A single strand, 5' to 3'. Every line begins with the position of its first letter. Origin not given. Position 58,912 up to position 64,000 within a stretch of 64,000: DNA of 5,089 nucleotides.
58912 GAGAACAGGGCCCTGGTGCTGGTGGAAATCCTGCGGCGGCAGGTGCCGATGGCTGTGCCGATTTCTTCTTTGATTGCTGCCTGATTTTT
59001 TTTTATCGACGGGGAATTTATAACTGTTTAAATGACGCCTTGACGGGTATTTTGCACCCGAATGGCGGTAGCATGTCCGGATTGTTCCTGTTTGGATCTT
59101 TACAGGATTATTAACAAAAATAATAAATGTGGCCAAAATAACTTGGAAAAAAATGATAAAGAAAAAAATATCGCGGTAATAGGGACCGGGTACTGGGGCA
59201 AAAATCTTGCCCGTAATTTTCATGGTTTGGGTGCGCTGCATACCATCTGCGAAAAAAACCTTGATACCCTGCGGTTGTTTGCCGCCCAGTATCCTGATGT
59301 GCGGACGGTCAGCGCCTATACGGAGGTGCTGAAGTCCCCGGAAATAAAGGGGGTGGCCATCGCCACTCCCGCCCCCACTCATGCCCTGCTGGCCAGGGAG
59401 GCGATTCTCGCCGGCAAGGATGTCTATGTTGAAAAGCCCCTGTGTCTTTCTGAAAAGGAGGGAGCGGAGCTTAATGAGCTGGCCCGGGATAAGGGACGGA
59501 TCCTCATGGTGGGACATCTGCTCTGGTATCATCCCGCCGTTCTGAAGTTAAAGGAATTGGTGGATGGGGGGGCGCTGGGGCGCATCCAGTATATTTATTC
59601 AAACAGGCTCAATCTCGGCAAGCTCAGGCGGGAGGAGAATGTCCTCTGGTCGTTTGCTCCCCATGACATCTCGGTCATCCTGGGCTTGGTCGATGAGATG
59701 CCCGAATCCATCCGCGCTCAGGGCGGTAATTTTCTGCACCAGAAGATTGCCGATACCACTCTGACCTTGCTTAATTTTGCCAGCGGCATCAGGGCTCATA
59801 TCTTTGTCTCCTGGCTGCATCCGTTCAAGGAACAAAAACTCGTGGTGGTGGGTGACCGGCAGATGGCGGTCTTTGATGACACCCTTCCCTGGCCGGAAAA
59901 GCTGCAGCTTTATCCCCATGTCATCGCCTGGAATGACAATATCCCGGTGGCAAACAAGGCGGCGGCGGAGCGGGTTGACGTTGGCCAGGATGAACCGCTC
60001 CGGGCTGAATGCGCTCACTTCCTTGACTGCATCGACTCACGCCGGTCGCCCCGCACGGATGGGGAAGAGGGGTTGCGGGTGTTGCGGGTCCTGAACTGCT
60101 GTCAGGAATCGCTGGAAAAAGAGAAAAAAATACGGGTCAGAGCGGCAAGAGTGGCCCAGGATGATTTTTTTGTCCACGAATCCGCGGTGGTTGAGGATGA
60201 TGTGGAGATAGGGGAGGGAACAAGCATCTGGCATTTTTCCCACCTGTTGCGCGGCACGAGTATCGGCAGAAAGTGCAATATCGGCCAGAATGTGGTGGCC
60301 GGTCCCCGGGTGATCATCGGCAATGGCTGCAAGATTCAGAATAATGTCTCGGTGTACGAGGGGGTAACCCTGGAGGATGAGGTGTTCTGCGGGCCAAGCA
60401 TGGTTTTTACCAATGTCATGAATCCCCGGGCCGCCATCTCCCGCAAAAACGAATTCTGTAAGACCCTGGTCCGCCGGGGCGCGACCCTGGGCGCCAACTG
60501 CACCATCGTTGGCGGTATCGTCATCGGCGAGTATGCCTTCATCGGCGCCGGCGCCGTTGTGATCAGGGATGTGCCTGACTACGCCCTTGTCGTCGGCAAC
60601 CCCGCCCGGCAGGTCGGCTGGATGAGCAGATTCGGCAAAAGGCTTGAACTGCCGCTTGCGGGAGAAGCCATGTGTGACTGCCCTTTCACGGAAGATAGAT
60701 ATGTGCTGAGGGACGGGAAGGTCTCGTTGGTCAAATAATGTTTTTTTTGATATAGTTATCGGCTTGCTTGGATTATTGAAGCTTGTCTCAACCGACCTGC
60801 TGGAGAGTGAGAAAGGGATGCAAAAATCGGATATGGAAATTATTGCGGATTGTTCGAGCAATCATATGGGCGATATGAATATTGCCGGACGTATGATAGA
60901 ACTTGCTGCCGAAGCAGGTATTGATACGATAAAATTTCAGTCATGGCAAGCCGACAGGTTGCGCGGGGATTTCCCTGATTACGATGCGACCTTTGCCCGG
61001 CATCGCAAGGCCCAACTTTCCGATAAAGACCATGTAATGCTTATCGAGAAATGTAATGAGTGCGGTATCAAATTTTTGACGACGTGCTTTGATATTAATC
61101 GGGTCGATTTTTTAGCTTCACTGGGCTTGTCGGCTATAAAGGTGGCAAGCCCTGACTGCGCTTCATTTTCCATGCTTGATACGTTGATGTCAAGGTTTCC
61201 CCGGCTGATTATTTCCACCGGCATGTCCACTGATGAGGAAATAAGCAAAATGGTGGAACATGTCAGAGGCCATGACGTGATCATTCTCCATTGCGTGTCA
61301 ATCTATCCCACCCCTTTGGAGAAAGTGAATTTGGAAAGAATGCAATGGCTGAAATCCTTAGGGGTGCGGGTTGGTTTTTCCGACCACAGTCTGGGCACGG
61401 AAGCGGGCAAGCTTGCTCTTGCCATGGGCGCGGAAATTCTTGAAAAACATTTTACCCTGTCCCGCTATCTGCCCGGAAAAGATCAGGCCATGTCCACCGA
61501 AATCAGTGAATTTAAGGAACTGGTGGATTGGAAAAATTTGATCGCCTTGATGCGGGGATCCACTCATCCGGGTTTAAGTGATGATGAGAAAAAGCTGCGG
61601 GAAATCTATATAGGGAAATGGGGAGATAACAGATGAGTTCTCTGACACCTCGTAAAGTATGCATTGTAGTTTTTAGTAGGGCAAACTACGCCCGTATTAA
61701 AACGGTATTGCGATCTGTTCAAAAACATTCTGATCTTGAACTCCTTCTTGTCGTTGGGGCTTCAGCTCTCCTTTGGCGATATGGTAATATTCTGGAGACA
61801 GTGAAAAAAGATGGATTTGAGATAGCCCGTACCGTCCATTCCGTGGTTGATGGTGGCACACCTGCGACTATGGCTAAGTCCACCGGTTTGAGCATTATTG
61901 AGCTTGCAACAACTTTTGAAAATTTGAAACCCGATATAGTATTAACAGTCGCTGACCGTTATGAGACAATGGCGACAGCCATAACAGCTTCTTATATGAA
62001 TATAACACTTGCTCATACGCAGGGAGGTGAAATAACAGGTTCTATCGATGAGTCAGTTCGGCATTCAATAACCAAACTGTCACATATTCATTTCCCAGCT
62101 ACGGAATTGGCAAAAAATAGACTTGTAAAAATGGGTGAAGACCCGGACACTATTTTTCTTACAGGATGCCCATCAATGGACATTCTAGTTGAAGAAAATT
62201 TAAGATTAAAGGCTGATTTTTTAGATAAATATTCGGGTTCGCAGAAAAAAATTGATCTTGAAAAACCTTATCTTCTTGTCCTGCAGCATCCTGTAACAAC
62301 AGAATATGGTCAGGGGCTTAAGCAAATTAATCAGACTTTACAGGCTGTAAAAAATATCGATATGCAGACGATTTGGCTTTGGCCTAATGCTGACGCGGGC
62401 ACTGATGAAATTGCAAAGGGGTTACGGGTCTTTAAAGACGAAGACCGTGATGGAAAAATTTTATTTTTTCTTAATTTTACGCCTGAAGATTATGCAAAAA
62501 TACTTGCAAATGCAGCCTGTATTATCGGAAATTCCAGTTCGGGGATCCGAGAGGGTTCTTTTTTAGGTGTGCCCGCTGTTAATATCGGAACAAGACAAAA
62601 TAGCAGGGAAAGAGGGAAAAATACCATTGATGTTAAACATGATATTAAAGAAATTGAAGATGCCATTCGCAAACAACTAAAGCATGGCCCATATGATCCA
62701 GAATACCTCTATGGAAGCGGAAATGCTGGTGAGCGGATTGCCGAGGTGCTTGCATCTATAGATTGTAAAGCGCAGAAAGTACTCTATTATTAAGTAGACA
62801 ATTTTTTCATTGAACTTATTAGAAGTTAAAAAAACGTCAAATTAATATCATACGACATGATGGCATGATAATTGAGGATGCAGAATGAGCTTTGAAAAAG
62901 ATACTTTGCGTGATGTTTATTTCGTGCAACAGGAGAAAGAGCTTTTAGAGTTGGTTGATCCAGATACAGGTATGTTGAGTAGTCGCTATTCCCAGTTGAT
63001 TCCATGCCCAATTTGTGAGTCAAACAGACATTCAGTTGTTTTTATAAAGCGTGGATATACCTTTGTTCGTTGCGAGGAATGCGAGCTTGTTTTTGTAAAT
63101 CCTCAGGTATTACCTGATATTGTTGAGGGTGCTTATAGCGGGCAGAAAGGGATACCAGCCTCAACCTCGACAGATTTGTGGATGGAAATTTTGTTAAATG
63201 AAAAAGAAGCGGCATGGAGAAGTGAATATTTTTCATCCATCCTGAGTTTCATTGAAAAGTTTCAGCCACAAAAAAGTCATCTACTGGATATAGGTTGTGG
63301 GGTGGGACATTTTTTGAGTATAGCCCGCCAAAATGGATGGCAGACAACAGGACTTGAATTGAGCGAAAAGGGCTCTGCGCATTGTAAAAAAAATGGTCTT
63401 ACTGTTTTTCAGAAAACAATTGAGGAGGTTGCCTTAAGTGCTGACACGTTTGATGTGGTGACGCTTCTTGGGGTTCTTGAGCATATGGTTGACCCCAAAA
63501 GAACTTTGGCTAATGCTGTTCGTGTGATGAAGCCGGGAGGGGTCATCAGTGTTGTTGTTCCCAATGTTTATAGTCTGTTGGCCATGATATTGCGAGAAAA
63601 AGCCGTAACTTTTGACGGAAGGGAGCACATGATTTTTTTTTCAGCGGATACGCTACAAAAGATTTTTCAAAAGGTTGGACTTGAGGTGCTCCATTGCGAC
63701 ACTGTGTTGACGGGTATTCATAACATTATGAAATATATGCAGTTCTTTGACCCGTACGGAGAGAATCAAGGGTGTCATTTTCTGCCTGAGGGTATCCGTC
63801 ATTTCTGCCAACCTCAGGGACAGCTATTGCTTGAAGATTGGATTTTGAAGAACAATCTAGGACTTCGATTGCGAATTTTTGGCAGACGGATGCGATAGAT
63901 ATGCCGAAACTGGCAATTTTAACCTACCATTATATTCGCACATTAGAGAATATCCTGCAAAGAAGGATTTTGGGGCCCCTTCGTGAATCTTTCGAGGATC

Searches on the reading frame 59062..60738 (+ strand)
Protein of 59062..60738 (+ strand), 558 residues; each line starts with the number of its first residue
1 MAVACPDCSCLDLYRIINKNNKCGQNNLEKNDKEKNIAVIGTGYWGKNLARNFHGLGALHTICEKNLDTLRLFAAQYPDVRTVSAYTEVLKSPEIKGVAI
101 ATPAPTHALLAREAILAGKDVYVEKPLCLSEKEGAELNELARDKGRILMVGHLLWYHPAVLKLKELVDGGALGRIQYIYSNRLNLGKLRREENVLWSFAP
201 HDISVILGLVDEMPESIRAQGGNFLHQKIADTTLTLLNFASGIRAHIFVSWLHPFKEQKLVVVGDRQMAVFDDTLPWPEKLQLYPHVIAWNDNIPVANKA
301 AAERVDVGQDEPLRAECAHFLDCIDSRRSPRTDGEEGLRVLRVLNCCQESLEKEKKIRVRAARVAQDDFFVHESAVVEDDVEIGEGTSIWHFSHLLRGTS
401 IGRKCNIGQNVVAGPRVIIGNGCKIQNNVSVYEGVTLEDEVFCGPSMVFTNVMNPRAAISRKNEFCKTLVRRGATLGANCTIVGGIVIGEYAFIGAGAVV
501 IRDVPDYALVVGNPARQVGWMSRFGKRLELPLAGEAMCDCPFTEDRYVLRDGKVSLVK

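Call 93: search_protein_families(library=pfam, proteins=[window:59062-60738:+], max_evalue=0.001)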
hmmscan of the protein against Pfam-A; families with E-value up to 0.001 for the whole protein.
window:59062-60738:+ (558 aa): 6 families
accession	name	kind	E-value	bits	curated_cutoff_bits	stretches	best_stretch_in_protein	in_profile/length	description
PF00132.30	Hexapep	-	2.6e-19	68.5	27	2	469-501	3-35/36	Bacterial transferase hexapeptide (six repeats)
PF01408.29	GFO_IDH_MocA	-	3.2e-19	70.2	24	1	36-152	2-120/120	Oxidoreductase family, NAD-binding Rossmann fold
PF22725.1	GFO_IDH_MocA_C3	-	1.5e-14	54.5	27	1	161-268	2-122/124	GFO/IDH/MocA C-terminal domain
PF25084.1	LbH_EIF2B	-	8.5e-10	39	54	1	367-449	8-82/105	EIF2B subunit epsilon LbH domain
PF14602.12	Hexapep_2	-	2.9e-07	30.5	27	1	399-432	2-33/34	Hexapeptide repeat of succinyl-transferase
PF02894.22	GFO_IDH_MocA_C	-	3.6e-06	27.4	22.9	1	164-357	1-216/218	Oxidoreductase family, C-terminal alpha/beta domain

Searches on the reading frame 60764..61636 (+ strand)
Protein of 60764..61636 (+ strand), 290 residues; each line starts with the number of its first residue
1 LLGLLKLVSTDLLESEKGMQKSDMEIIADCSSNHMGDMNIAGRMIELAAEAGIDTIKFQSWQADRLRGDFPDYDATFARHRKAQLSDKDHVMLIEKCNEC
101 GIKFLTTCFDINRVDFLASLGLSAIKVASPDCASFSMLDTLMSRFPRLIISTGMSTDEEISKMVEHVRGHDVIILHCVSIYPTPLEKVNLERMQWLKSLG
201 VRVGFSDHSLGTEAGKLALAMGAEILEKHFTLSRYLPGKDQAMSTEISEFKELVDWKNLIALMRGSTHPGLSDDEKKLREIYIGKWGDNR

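Call 93: search_protein_families(library=pfam, proteins=[window:60764-61636:+], max_evalue=0.001)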
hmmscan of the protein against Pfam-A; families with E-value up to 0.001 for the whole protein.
window:60764-61636:+ (290 aa): 1 family
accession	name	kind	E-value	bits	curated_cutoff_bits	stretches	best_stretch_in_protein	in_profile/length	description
PF03102.20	NeuB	-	1.2e-62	212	22.1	1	44-265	1-237/241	NeuB family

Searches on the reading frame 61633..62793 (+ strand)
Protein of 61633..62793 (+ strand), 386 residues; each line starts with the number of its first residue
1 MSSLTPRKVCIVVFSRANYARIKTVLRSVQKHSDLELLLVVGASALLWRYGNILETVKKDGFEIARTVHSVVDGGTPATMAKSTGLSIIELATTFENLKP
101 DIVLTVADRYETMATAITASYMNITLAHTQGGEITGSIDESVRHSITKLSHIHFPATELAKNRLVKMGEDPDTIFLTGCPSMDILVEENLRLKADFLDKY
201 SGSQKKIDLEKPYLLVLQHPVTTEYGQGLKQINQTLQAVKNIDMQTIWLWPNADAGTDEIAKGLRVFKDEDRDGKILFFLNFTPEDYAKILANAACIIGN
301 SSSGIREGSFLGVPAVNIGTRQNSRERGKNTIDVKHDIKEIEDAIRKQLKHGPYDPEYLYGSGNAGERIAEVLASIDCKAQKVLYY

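Call 93: search_protein_families(library=pfam, proteins=[window:61633-62793:+], max_evalue=0.001)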
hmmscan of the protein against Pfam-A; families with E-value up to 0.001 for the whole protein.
window:61633-62793:+ (386 aa): 1 family
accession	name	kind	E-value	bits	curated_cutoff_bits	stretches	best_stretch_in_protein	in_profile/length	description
PF02350.25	Epimerase_2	-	1.8e-72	244.5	30.6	1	28-373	2-346/347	UDP-N-acetylglucosamine 2-epimerase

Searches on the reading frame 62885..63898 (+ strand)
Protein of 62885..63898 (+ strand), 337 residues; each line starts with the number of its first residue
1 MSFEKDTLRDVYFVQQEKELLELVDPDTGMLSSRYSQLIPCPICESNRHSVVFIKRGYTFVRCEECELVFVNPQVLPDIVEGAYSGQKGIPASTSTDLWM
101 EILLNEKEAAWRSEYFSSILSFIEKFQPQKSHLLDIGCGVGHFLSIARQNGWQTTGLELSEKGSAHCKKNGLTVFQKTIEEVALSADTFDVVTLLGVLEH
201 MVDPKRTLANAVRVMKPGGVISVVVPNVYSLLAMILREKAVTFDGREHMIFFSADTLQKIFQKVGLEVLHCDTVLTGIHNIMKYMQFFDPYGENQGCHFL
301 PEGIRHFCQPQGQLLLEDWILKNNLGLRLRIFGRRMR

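Call 93: search_protein_families(library=pfam, proteins=[window:62885-63898:+], max_evalue=0.001)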
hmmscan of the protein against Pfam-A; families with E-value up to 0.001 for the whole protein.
window:62885-63898:+ (337 aa): 10 families
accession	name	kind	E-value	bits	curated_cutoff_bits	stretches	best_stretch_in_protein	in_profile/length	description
PF13489.12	Methyltransf_23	-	1.6e-29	103.2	27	1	111-270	4-163/164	Methyltransferase domain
PF08241.18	Methyltransf_11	-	5.8e-19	69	21.2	1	134-222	1-94/95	Methyltransferase domain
PF08242.18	Methyltransf_12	-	2.4e-15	57.5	30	1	134-221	1-98/98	Methyltransferase domain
PF13649.12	Methyltransf_25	-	5.9e-14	53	27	1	134-219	2-97/97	Methyltransferase domain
PF13847.12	Methyltransf_31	-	2.2e-12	47.3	27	1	131-240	5-127/145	Methyltransferase domain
PF07021.18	MetW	-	6.2e-12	46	21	1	122-217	6-104/193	Methionine biosynthesis protein MetW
PF01209.24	Ubie_methyltran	-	3.1e-05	23.9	20.1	1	163-224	88-152/233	ubiE/COQ5 methyltransferase family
PF05219.18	DREV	-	6.4e-05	22.6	26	1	116-226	78-191/265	DREV methyltransferase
PF02353.26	CMAS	-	0.00016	21.5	27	1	131-222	64-163/273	Mycolic acid cyclopropane synthetase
PF08003.17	Methyltransf_9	-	0.00095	18.7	23.8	0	108-223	95-217/315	Protein of unknown function (DUF1698)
